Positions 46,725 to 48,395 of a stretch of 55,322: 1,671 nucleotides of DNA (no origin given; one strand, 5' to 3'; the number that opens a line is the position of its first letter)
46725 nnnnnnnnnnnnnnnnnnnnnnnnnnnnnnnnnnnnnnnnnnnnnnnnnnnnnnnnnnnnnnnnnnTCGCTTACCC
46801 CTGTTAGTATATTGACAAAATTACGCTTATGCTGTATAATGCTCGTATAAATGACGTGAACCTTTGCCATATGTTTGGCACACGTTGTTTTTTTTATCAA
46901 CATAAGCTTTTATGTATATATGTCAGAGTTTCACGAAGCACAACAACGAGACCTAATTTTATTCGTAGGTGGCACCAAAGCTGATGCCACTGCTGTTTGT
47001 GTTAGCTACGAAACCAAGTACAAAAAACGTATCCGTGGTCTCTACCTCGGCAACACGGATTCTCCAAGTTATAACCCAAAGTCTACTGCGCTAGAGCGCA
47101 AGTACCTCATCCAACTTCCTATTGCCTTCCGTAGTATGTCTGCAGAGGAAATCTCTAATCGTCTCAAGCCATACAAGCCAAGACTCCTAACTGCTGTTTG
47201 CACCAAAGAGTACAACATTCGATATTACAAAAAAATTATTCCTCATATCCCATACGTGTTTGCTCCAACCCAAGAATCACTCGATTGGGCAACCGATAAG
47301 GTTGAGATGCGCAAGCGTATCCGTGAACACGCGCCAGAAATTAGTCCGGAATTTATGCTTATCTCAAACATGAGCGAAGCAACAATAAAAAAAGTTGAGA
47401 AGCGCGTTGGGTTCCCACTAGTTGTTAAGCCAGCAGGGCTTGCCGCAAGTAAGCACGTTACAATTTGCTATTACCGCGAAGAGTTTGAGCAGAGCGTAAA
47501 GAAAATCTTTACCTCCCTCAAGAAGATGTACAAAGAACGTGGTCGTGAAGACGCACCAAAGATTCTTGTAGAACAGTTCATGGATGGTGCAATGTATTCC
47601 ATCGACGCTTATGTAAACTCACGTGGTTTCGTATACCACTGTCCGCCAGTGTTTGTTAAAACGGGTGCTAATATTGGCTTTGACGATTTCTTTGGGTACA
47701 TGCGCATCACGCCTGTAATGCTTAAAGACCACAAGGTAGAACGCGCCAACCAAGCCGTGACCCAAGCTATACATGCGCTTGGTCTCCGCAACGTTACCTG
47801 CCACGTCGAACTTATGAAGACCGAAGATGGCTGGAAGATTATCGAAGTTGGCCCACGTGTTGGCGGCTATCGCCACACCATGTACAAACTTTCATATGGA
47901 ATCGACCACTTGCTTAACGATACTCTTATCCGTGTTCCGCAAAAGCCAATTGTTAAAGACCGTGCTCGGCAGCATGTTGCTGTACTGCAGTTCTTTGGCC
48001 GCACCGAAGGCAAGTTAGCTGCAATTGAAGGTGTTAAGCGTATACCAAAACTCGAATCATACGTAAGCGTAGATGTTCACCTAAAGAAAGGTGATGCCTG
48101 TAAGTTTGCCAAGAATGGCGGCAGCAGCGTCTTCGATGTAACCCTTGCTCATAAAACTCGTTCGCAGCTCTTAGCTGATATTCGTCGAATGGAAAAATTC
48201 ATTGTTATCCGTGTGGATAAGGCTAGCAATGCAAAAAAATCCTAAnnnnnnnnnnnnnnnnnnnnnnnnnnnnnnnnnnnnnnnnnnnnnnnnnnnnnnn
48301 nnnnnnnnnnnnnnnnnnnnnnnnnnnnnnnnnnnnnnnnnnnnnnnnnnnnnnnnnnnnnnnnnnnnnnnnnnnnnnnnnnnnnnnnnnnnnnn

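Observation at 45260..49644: Compact peptide-ligase/peptidase module: S51 peptidase, GGCT-like protein, two tandem ATP-grasp ligases and a membrane micro-ORF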

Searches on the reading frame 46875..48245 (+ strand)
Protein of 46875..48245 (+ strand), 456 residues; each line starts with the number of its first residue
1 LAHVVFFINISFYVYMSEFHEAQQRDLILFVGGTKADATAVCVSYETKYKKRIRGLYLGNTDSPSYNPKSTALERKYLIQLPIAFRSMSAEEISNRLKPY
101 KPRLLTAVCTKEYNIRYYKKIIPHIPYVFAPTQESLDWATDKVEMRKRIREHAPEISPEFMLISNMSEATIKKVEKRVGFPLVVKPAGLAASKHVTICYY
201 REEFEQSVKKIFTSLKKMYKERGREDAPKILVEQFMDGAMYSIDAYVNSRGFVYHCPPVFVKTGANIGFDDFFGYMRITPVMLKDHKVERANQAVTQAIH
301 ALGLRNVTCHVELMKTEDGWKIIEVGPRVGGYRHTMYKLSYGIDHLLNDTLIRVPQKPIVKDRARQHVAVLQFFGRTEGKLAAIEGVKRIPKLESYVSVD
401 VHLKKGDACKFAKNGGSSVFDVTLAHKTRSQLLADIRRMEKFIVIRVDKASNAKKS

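Call 3: search_protein_families(library=pfam, proteins=[window:46875-48245:+], max_evalue=0.01)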
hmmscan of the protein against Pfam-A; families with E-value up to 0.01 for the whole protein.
window:46875-48245:+ (456 aa): 7 families
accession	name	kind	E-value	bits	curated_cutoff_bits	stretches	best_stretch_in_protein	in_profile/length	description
PF13535.11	ATP-grasp_4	-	5.4e-21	75.3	27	1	179-334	2-158/160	ATP-grasp domain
PF01071.24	GARS_A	-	6e-08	33.2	27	1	159-251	19-104/194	Phosphoribosylglycinamide synthetase, ATP-grasp (A) domain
PF02655.19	ATP-grasp_3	-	4.4e-07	30.6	23.2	1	139-331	1-159/160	ATP-grasp domain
PF18603.7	LAL_C2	-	9.1e-06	26.3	29.4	1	376-447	6-77/78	L-amino acid ligase C-terminal domain 2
PF07478.18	Dala_Dala_lig_C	-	9.8e-06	25.6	24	1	167-326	24-173/204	D-ala D-ala ligase C-terminus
PF02786.22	CPSase_L_D2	-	0.00022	21.2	19.8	1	141-238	1-91/211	Carbamoyl-phosphate synthase L chain, ATP binding domain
PF02222.28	ATP-grasp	-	0.005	17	27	0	158-329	11-163/179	ATP-grasp domain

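Call 4: search_protein_families(library=ncbifam, proteins=[window:46875-48245:+], max_evalue=0.01)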
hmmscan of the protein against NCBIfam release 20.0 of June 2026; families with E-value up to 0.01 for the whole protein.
window:46875-48245:+ (456 aa): 26 families (the best 25 are shown)
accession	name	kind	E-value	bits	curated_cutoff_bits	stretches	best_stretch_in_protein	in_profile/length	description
NF005543.0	PRK07206.1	subfamily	2.5e-23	82.4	302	1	141-443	108-411/416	hypothetical protein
NF002563.0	PRK02186.1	subfamily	2.9e-16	58.9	625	1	134-453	100-402/890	argininosuccinate lyase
NF041595.1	dap_A_syn_DdaF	equivalog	3.6e-09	35.9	840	1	159-440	132-413/424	dapdiamide A synthase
NF053745.1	AAntcapLigBacD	equivalog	1.8e-08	33.2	850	1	171-352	163-354/471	alanine--anticapsin ligase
TIGR00877.1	purD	equivalog_domain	5.9e-08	31.9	288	1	128-251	91-206/425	phosphoribosylamine--glycine ligase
NF009404.0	PRK12767.1-3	equivalog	1.3e-07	30.8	316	1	128-332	98-288/344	carbamoyl phosphate synthase-like protein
TIGR03909.1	pyrrolys_PylC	equivalog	4.2e-06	25.7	248.3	1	178-344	123-268/374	3-methylornithine--L-lysine ligase PylC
NF003671.0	PRK05294.1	equivalog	7.8e-06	23.8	599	1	131-328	656-837/1058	carbamoyl-phosphate synthase large subunit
NF002526.0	PRK01966.1-2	equivalog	1.3e-05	24.3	449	1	140-221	134-219/362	D-alanine--D-alanine ligase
NF009406.0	PRK12767.1-5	equivalog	2.1e-05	23.7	271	1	129-338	101-280/327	carbamoyl phosphate synthase-like protein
TIGR01369.1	CPSaseII_lrg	equivalog_domain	2.8e-05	21.9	1027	1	134-329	662-841/1052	carbamoyl-phosphate synthase (glutamine-hydrolyzing) large subunit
TIGR01205.1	D_ala_D_alaTIGR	subfamily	6.2e-05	22.1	245.65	1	125-218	91-185/318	D-alanine--D-alanine ligase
TIGR01142.1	purT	equivalog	0.00013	21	502.15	1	131-328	90-271/380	phosphoribosylglycinamide formyltransferase 2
NF002525.0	PRK01966.1-1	equivalog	0.00024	20.2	457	1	139-222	138-222/364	D-alanine--D-alanine ligase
NF009402.0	PRK12767.1-1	equivalog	0.00025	20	218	1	133-212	107-181/329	carbamoyl phosphate synthase-like protein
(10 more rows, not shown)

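Call 7: search_solved_structures(query=window:46920-48245:+, max_evalue=0.01, show_alignments=1)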
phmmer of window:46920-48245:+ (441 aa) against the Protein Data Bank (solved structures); distinct sequences matched with E-value up to 0.01: 14.
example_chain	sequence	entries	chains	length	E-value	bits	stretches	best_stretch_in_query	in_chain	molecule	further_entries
3vot_A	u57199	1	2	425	1.6e-12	50.2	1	160-331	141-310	L-amino acid ligase, BL00235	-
4dim_A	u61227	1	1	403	2.2e-08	36.6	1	118-363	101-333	Phosphoribosylglycinamide synthetase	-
3wnz_A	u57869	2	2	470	8.4e-06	28.1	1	159-329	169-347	Alanine-anticapsin ligase BacD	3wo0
3vmm_A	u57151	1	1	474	8.5e-06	28.1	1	159-329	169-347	Alanine-anticapsin ligase BacD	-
3wo1_A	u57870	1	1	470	1.8e-05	27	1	159-329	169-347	Alanine-anticapsin ligase BacD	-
30vh_A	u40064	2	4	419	0.00015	24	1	160-342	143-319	L-amino acid ligase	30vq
2yw2_A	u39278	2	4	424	0.00023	23.4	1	157-317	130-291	Phosphoribosylamine--glycine ligase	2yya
2xcl_A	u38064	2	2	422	0.00038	22.6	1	143-317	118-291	PHOSPHORIBOSYLAMINE--GLYCINE LIGASE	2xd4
1ce8_A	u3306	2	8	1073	0.0019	20.3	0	124-226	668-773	PROTEIN (CARBAMOYL-PHOSPHATE SYNTHASE) | carbamoyl phosphate synthetase large chain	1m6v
1bxr_A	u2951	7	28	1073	0.002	20.3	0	124-226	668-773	CARBAMOYL-PHOSPHATE SYNTHASE | CARBAMOYL PHOSPHATE SYNTHETASE: LARGE SUBUNIT | CARBAMOYL PHOSPHATE SYNTHETASE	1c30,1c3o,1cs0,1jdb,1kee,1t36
2yrw_A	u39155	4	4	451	0.0028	19.7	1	157-316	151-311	Phosphoribosylglycinamide synthetase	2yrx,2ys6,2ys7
3mjf_A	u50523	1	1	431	0.0032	19.6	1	113-233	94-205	Phosphoribosylamine--glycine ligase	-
3i12_A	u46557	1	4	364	0.0051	18.9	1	109-209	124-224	D-alanine-D-alanine ligase A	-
3q1k_A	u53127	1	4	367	0.0052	18.9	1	109-209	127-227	D-alanine--D-alanine ligase A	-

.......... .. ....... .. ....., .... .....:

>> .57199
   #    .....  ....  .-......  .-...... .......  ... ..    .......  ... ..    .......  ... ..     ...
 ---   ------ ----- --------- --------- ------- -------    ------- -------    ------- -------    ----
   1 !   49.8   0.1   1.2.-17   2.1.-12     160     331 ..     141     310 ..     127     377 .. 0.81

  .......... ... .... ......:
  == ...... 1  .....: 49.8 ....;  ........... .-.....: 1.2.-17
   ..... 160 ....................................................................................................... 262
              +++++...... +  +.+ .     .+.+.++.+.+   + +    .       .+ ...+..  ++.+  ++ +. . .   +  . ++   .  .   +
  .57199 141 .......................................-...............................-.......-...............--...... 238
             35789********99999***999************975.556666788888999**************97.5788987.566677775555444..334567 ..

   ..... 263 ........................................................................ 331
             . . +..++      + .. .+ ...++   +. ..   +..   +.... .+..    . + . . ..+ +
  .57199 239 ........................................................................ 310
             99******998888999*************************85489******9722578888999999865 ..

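Call 31: find_homologous_proteins(query=window:46920-48245:+, max_evalue=1e-10)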
Query window:46920-48245:+ (441 aa): 1434 proteins with E <= 1e-10 among 7565 candidates; the best 120 are listed.
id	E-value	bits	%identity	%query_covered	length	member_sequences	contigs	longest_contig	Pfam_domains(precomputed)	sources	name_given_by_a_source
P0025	4.8e-296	999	100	100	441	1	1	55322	PF13535.12,PF02655.20,PF01071.25,PF18603.8,PF07478.19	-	-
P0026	6.6e-262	887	87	98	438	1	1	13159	PF13535.12,PF02655.20,PF01071.25,PF18603.8,PF07478.19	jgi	jgi:biotin carboxylase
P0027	9.5e-218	741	73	100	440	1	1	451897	PF13535.12,PF02655.20,PF01071.25,PF07478.19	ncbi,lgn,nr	ncbi:MAG: hypothetical protein JWN38_845 [Candidatus Saccharibacteria bacterium]|nr:hypothetical pro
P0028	2.0e-217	740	73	98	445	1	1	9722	PF13535.12,PF01071.25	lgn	-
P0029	1.7e-216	737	73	100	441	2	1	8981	PF13535.12,PF02655.20,PF01071.25,PF18603.8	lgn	-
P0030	9.2e-216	735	72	100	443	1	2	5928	PF13535.12,PF02655.20,PF01071.25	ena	-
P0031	7.7e-215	732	72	100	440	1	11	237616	PF13535.12,PF02655.20,PF01071.25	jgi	jgi:hypothetical protein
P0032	1.9e-213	727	71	100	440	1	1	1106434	PF13535.12,PF02655.20,PF01071.25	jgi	jgi:biotin carboxylase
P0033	1.9e-212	724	72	100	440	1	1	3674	PF13535.12,PF02655.20,PF01071.25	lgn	-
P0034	5.3e-212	722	71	98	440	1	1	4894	PF13535.12,PF01071.25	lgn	-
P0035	6.1e-212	722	70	100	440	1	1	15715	PF13535.12,PF02655.20,PF01071.25,PF18603.8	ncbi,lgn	ncbi:MAG: ATP-grasp domain-containing protein [Patescibacteria group bacterium]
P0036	4.2e-211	719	72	98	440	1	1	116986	PF13535.12,PF02655.20,PF01071.25,PF07478.19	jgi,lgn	-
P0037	3.9e-210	716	69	100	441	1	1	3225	PF13535.12,PF01071.25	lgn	-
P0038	1.4e-209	714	69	99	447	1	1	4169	PF13535.12,PF01071.25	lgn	-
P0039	1.7e-207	707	69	99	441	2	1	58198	PF13535.12,PF02655.20,PF01071.25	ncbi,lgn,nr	ncbi:MAG: hypothetical protein JWO54_578 [Candidatus Saccharibacteria bacterium]|nr:hypothetical pro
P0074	7.2e-138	478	50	98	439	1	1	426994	PF13535.12,PF02786.23,PF01071.25,PF07478.19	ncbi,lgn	-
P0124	3.2e-135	469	49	100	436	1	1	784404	PF13535.12,PF02786.23,PF01071.25,PF18603.8,PF07478.19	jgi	jgi:biotin carboxylase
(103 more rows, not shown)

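Call 33: find_encoding_contigs(protein=P0074, flank=7000, max_places=2)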
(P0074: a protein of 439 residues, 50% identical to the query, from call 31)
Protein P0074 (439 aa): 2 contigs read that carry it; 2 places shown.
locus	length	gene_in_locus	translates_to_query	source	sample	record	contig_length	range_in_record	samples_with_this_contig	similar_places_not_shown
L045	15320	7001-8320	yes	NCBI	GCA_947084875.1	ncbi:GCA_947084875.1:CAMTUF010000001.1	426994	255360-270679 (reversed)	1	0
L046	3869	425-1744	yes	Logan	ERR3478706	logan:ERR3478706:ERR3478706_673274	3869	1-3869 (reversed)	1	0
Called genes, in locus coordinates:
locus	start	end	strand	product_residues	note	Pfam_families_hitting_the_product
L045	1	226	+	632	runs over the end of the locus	PF00012:HSP70, PF06723:MreB_Mbl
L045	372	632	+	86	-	PF04226:Transgly_assoc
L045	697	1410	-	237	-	-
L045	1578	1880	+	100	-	-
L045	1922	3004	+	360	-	PF00226:DnaJ, PF01556:DnaJ_C, PF00684:DnaJ_CXXCXGXG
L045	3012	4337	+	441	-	PF14397:ATPgrasp_ST (faint), PF03133:TTL (faint), PF02655:ATP-grasp_3, PF01071:GARS_A, PF02222:ATP-grasp (weak)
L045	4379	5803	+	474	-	-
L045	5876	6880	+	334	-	PF14397:ATPgrasp_ST (faint), PF08443:RimK (weak), PF02955:GSH-S_ATP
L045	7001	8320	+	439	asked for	PF01071:GARS_A (weak), PF02786:CPSase_L_D2 (faint), PF07478:Dala_Dala_lig_C (weak), PF13535:ATP-grasp_4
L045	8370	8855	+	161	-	PF02643:DUF192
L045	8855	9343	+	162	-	-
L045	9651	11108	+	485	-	PF03772:Competence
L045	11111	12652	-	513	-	PF09972:DUF2207, PF20990:DUF2207_C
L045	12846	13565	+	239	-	PF20772:TACO1_YebC_N, PF01709:Transcrip_reg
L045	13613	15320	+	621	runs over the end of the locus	PF00932:LTD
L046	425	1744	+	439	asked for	PF01071:GARS_A (weak), PF02786:CPSase_L_D2 (faint), PF07478:Dala_Dala_lig_C (weak), PF13535:ATP-grasp_4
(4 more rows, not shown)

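Call 34: find_encoding_contigs(protein=P0124, flank=7000, max_places=2)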
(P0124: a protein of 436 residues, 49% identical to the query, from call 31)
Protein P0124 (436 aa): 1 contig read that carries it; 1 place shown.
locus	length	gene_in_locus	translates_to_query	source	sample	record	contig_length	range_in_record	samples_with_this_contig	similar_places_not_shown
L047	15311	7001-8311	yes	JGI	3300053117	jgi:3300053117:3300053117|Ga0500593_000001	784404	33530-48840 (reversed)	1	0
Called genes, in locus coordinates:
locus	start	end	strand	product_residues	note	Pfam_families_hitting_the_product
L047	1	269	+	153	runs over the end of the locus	PF01025:GrpE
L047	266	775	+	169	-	-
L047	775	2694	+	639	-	PF00012:HSP70, PF06723:MreB_Mbl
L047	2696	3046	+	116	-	-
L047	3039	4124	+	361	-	PF00226:DnaJ, PF01556:DnaJ_C, PF00684:DnaJ_CXXCXGXG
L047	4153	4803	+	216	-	PF04203:Sortase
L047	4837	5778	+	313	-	PF00990:GGDEF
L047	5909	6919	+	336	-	PF14397:ATPgrasp_ST (weak), PF02655:ATP-grasp_3 (faint), PF08443:RimK (faint), PF02955:GSH-S_ATP (weak)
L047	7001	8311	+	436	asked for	PF01071:GARS_A (weak), PF02786:CPSase_L_D2 (faint), PF07478:Dala_Dala_lig_C (weak), PF18603:LAL_C2 (faint), PF13535:ATP-grasp_4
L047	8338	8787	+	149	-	PF02643:DUF192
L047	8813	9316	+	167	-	-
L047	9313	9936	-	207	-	PF06941:NT5C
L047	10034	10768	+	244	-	PF03575:Peptidase_S51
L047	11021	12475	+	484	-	PF03772:Competence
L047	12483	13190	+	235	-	PF20772:TACO1_YebC_N, PF01709:Transcrip_reg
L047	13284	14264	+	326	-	PF00932:LTD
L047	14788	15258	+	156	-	PF02075:RuvC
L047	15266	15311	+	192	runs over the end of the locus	PF01330:RuvA_N, PF14520:HHH_5, PF07499:RuvA_C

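Call 53: search_solved_structures(query=A4, max_evalue=0.00001, show_alignments=1)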
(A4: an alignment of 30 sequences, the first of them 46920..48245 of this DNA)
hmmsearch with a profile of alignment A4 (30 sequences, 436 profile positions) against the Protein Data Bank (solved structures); distinct sequences matched with E-value up to 0.00001: 7.
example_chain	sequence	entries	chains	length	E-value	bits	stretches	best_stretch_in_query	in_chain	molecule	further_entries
4dim_A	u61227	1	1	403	2.6e-15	59.3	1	66-408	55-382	Phosphoribosylglycinamide synthetase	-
3vot_A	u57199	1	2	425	2.3e-13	52.9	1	151-327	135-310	L-amino acid ligase, BL00235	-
3wnz_A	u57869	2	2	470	9.7e-09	37.6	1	119-315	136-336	Alanine-anticapsin ligase BacD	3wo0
3vmm_A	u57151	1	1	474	9.8e-09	37.6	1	119-315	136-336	Alanine-anticapsin ligase BacD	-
3wo1_A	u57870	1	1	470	4e-08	35.6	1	119-312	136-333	Alanine-anticapsin ligase BacD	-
30vh_A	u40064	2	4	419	1.9e-06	30.1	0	272-323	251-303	L-amino acid ligase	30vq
2xcl_A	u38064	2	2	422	8e-06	28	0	160-311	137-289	PHOSPHORIBOSYLAMINE--GLYCINE LIGASE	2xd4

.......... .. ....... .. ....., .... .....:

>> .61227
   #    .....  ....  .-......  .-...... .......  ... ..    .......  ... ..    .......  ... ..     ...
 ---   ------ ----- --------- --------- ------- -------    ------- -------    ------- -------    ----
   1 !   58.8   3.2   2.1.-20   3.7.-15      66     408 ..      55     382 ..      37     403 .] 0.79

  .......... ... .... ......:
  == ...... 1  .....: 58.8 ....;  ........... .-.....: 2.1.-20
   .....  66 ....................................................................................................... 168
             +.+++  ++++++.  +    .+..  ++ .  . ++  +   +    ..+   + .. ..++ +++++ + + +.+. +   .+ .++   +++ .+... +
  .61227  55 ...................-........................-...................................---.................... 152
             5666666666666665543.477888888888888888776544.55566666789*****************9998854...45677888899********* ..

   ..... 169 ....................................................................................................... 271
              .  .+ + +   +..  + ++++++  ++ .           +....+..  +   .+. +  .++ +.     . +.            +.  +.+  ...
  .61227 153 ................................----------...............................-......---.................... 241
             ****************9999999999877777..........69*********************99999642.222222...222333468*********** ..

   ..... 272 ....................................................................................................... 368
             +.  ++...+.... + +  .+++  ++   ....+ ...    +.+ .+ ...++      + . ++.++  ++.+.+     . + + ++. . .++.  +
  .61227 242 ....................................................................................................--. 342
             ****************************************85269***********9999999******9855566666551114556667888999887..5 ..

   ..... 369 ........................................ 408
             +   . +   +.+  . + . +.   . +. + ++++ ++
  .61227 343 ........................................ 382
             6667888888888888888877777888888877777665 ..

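Call 54: search_protein_families(library=pfam, proteins=[L047:5909-6919:+, L045:3012-4337:+, L045:4379-5803:+], max_evalue=0.01)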
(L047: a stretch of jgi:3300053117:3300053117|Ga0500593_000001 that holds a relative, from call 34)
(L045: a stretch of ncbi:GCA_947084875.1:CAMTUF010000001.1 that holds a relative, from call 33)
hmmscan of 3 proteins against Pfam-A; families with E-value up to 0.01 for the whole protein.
L047:5909-6919:+ (336 aa): 6 families
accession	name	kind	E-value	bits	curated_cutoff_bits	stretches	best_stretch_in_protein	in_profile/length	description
PF14397.11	ATPgrasp_ST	-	2e-07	30.9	31.4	1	65-130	15-81/278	Sugar-transfer associated ATP-grasp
PF02955.21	GSH-S_ATP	-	2.4e-07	30.8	23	1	100-183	22-108/175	Prokaryotic glutathione synthetase, ATP-grasp domain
PF08443.16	RimK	-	5.6e-07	29.8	21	1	69-178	1-106/188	RimK-like ATP-grasp domain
PF02655.19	ATP-grasp_3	-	7.5e-06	26.5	23.2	1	69-168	1-80/160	ATP-grasp domain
PF14398.11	ATPgrasp_YheCD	-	0.00032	20.5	26.8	1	95-129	34-67/255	YheC/D like ATP-grasp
PF03133.20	TTL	-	0.0016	18.2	20.1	0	278-331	237-281/292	Tubulin-tyrosine ligase family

L045:3012-4337:+ (441 aa): 7 families
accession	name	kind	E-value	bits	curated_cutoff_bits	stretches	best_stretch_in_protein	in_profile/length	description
PF02655.19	ATP-grasp_3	-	1.1e-10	42.3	23.2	1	153-301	32-159/160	ATP-grasp domain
PF14397.11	ATPgrasp_ST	-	1.3e-08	34.8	31.4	1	261-303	218-260/278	Sugar-transfer associated ATP-grasp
PF01071.24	GARS_A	-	3.2e-08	34.1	27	1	139-298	24-188/194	Phosphoribosylglycinamide synthetase, ATP-grasp (A) domain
PF02222.28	ATP-grasp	-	1.2e-06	28.7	27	1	130-299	8-163/179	ATP-grasp domain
PF03133.20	TTL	-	1.4e-06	28.2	20.1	1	275-300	235-260/292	Tubulin-tyrosine ligase family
PF14398.11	ATPgrasp_YheCD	-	3.4e-05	23.7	26.8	1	252-300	179-228/255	YheC/D like ATP-grasp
PF07478.18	Dala_Dala_lig_C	-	0.0011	19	24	1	121-299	6-176/204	D-ala D-ala ligase C-terminus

L045:4379-5803:+ (474 aa): 0 families

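Call 70: search_protein_families(library=padloc, proteins=[window:46920-48245:+], max_evalue=0.01)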
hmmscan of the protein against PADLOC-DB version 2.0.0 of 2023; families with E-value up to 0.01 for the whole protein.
window:46920-48245:+ (441 aa): 0 families
